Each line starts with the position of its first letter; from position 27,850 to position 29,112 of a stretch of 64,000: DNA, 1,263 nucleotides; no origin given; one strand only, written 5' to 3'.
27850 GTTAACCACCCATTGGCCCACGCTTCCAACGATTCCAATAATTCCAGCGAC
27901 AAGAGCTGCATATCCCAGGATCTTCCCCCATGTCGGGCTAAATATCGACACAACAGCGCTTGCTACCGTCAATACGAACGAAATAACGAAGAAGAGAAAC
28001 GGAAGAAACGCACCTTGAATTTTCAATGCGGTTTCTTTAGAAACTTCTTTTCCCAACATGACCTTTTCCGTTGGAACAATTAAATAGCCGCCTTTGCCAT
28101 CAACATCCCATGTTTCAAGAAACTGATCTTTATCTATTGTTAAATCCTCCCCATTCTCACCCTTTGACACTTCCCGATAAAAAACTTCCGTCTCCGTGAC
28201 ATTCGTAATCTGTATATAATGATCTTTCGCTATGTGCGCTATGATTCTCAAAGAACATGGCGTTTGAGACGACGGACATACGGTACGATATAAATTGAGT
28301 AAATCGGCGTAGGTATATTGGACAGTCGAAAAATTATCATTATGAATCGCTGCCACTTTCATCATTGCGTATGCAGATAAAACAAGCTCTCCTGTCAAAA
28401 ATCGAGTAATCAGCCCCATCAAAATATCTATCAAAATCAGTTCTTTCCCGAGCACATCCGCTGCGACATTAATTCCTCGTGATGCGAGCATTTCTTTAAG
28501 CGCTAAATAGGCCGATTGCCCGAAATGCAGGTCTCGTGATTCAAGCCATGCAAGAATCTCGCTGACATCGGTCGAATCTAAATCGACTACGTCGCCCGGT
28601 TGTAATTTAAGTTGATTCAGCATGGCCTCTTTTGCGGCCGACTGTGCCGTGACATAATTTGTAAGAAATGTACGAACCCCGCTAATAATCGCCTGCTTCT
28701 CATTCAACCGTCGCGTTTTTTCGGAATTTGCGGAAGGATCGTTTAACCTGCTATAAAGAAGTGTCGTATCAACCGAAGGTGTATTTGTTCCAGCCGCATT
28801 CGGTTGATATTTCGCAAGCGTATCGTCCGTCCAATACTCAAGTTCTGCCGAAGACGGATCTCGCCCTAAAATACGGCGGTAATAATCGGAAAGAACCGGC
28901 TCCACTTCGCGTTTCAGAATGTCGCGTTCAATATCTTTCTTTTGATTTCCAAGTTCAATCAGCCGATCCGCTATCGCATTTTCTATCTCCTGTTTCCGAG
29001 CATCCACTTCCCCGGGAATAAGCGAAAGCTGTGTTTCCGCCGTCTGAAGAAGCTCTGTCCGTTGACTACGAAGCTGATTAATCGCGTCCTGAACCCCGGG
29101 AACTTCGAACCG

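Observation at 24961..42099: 5712-aa single-ORF giant protein combining Ig-like repeat stalk, LamG lectin domain, long YD/Rhs-type repeat regions, membrane-like segment and a long C-terminal extension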

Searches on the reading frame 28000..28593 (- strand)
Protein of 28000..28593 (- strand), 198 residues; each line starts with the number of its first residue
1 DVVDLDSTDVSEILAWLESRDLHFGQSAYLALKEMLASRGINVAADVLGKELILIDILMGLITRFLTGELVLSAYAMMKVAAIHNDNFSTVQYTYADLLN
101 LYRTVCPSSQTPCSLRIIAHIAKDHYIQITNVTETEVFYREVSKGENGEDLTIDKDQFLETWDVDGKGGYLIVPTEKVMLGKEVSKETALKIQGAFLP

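Call 28: search_solved_structures(query=A1, max_evalue=10, show_alignments=3)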
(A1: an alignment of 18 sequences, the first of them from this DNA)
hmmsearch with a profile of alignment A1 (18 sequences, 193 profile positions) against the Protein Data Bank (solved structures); distinct sequences matched with E-value up to 10: 15.
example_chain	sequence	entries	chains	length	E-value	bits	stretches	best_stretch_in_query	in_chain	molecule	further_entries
7n87_A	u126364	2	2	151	0.00016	24.7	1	74-166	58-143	ABC-type bacteriocin transporter | Peptidase C39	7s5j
8vp9_A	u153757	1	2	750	0.0011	22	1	74-170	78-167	ABC-type bacteriocin transporter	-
4s0f_A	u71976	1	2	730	0.0013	21.7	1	74-170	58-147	ABC-type bacteriocin transporter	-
6v9z_A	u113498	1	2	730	0.0013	21.7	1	74-170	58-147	ABC-type bacteriocin transporter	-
4ry2_A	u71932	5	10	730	0.0013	21.7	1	74-170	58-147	ABC-type bacteriocin transporter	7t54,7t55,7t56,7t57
8vp3_A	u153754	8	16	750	0.0014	21.6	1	74-170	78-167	ABC-type bacteriocin transporter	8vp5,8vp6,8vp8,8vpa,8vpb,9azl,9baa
1xrx_A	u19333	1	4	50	0.04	16.8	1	11-51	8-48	SeqA protein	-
8gps_A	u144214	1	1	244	0.41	13.5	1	108-138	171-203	MgtE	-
6mpz_A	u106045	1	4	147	0.75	12.7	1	78-164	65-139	Double Glycine Motif Protease domain from AMS/PCAT Transporter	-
7b0o_A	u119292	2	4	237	0.93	12.4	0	68-104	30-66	Hypothetical Membrane Spanning Protein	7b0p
3fem_A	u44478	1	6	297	0.96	12.3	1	47-156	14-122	Pyridoxine biosynthesis protein SNZ1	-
4wy0_B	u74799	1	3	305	1.4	11.8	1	41-156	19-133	Pyridoxal biosynthesis lyase PdxS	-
1znn_A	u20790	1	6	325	1.6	11.6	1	41-156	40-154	PLP SYNTHASE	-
4wxy_A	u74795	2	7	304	1.8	11.4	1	41-156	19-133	Pyridoxal biosynthesis lyase PdxS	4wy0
4wy0_A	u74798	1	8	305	1.9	11.4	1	41-156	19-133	Pyridoxal biosynthesis lyase PdxS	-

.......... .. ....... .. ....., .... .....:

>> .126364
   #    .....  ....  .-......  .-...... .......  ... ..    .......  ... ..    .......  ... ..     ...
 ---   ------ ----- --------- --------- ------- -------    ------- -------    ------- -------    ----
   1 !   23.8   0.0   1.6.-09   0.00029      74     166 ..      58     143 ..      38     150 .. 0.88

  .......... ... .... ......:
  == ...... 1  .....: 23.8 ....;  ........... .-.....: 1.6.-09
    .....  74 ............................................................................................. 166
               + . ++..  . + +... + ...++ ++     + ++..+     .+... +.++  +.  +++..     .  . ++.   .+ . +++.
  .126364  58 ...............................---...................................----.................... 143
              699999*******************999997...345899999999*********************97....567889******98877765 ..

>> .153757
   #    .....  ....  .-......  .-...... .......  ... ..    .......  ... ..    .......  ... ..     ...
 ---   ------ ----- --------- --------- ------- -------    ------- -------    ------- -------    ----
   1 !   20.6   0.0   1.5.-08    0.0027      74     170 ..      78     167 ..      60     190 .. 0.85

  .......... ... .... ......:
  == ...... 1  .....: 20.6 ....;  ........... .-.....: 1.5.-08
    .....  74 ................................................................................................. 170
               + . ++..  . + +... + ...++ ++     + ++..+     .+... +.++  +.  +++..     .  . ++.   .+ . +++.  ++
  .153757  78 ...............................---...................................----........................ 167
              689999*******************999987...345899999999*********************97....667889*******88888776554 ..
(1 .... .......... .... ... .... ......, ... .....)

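Call 67: find_related_loci(query=A1, collection=metagenome_contigs, flank=10000)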
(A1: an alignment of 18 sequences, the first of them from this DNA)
Query A1 (198 aa) in metagenome_contigs; peptide patterns used: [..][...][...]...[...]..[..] (x = any residue, [..] = any of these).
94 stretches matched a pattern; 65 encode a relative of the query (tblastn E <= 1e-3); 65 distinct loci.
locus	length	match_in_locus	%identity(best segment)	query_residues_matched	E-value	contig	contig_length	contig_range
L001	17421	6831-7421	51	1-197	4e-71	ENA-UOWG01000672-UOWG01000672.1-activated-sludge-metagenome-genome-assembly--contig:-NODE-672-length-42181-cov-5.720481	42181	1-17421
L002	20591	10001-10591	51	1-197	9e-70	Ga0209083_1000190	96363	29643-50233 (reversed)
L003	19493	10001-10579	54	1-198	1e-69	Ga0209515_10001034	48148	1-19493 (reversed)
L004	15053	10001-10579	54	1-198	1e-69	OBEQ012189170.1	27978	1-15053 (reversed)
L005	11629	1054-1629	54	1-197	2e-68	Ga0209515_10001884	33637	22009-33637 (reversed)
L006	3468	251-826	54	1-197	2e-68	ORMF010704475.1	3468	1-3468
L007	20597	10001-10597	50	1-197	2e-67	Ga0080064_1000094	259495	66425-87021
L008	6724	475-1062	51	1-195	3e-67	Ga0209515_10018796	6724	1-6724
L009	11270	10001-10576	52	1-197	4e-66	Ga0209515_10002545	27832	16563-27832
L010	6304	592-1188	49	1-197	4e-64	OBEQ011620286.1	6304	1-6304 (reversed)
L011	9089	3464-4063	45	1-198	2e-60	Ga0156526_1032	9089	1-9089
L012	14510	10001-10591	49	1-197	2e-58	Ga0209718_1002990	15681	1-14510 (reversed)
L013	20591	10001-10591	46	1-197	1e-57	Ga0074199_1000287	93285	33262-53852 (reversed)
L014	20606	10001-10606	45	1-198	1e-57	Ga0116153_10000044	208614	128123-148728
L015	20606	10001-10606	45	1-198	1e-57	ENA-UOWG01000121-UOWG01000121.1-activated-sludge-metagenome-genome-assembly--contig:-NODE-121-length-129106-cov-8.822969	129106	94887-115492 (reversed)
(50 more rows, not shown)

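Call 87: find_related_loci(query=A1, collection=genome_contigs, flank=2000)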
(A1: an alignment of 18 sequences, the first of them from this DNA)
Query A1 (198 aa) in genome_contigs; peptide patterns used: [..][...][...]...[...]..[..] (x = any residue, [..] = any of these).
78 stretches matched a pattern; 59 encode a relative of the query (tblastn E <= 1e-3); 59 distinct loci.
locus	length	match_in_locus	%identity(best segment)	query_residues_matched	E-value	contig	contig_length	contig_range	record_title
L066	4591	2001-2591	51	1-197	1e-71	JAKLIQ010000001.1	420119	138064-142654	MAG: Candidatus Omnitrophota bacterium isolate RA.bin90 RA.bin90_1, whole genome shotgun sequence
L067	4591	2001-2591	51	1-197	3e-70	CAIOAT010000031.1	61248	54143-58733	MAG: Candidatus Omnitrophica bacterium isolate AM-2014-D6_bin-627 genome assembly, contig: bin-627:31/50, whole genome s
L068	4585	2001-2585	52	1-196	5e-67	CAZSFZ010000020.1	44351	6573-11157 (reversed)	MAG TPA_asm: uncultured bacterium isolate binchicken_co117_453 genome assembly, contig: NODE_1573_length_44351_cov_24.43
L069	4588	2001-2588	50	1-196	4e-66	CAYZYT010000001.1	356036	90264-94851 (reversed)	MAG TPA_asm: uncultured bacterium isolate SRP272421_co2_334 genome assembly, contig: NODE_4_length_356036_cov_13.581983,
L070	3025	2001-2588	49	1-196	1e-65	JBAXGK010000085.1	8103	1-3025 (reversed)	MAG: Candidatus Omnitrophota bacterium isolate ELA295 MAG295_85, whole genome shotgun sequence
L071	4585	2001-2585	48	1-195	6e-65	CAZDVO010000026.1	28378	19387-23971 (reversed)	MAG TPA_asm: uncultured bacterium isolate binchicken_co117_427 genome assembly, contig: NODE_3178_length_28378_cov_8.167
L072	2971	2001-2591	48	1-197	4e-64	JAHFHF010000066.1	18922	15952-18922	MAG: Candidatus Omnitrophota bacterium isolate nzgw332 NODE_1259_length_18923_cov_3.235294, whole genome shotgun sequenc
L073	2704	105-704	47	1-198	2e-63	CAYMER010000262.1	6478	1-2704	MAG TPA_asm: uncultured bacterium isolate binchicken_co18_506 genome assembly, contig: k141_3811355, whole genome shotgu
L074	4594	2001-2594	45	1-198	4e-63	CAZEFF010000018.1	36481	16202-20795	MAG TPA_asm: uncultured bacterium isolate SRP342105_co1_304 genome assembly, contig: NODE_1448_length_36481_cov_7.757563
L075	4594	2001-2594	49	1-198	5e-62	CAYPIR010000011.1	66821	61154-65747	MAG TPA_asm: uncultured bacterium isolate SRP263991_co2_45 genome assembly, contig: NODE_242_length_66821_cov_16.051748,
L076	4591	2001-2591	47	1-197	4e-62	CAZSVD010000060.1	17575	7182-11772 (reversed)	MAG TPA_asm: uncultured bacterium isolate SRP135725_co2_92 genome assembly, contig: k141_226383, whole genome shotgun se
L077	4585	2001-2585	47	1-195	5e-62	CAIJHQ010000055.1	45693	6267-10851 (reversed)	MAG: Candidatus Omnitrophica bacterium isolate AM-sed-core1-D1_bin-136 genome assembly, contig: bin-136:55/68, whole gen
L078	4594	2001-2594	45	1-198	7e-62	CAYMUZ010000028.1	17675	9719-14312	MAG TPA_asm: uncultured bacterium isolate binchicken_co203_628 genome assembly, contig: k141_4225367, whole genome shotg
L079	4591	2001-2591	49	1-197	1e-61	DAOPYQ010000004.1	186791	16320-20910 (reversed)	MAG TPA_asm: Candidatus Omnitrophota bacterium isolate AMR_MDS_1310 NODE_19_length_186791_cov_9.040271, whole genome sho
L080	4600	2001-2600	45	1-198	6e-61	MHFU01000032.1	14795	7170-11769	MAG: Omnitrophica bacterium RIFOXYB12_FULL_50_7 rifoxyb3_full_scaffold_1546, whole genome shotgun sequence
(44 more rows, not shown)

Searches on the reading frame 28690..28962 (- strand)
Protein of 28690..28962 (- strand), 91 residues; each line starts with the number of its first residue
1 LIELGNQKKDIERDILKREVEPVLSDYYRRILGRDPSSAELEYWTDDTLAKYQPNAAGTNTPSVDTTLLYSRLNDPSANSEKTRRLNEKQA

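Call 78: search_protein_families(library=pfam, proteins=[window:28690-28962:-], max_evalue=10)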
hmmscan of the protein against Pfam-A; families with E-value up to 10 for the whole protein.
window:28690-28962:- (91 aa): 1 family
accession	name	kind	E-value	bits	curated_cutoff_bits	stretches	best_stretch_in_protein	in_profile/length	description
PF13946.11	DUF4214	-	0.03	14.8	23.2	1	27-46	27-46/72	Domain of unknown function (DUF4214)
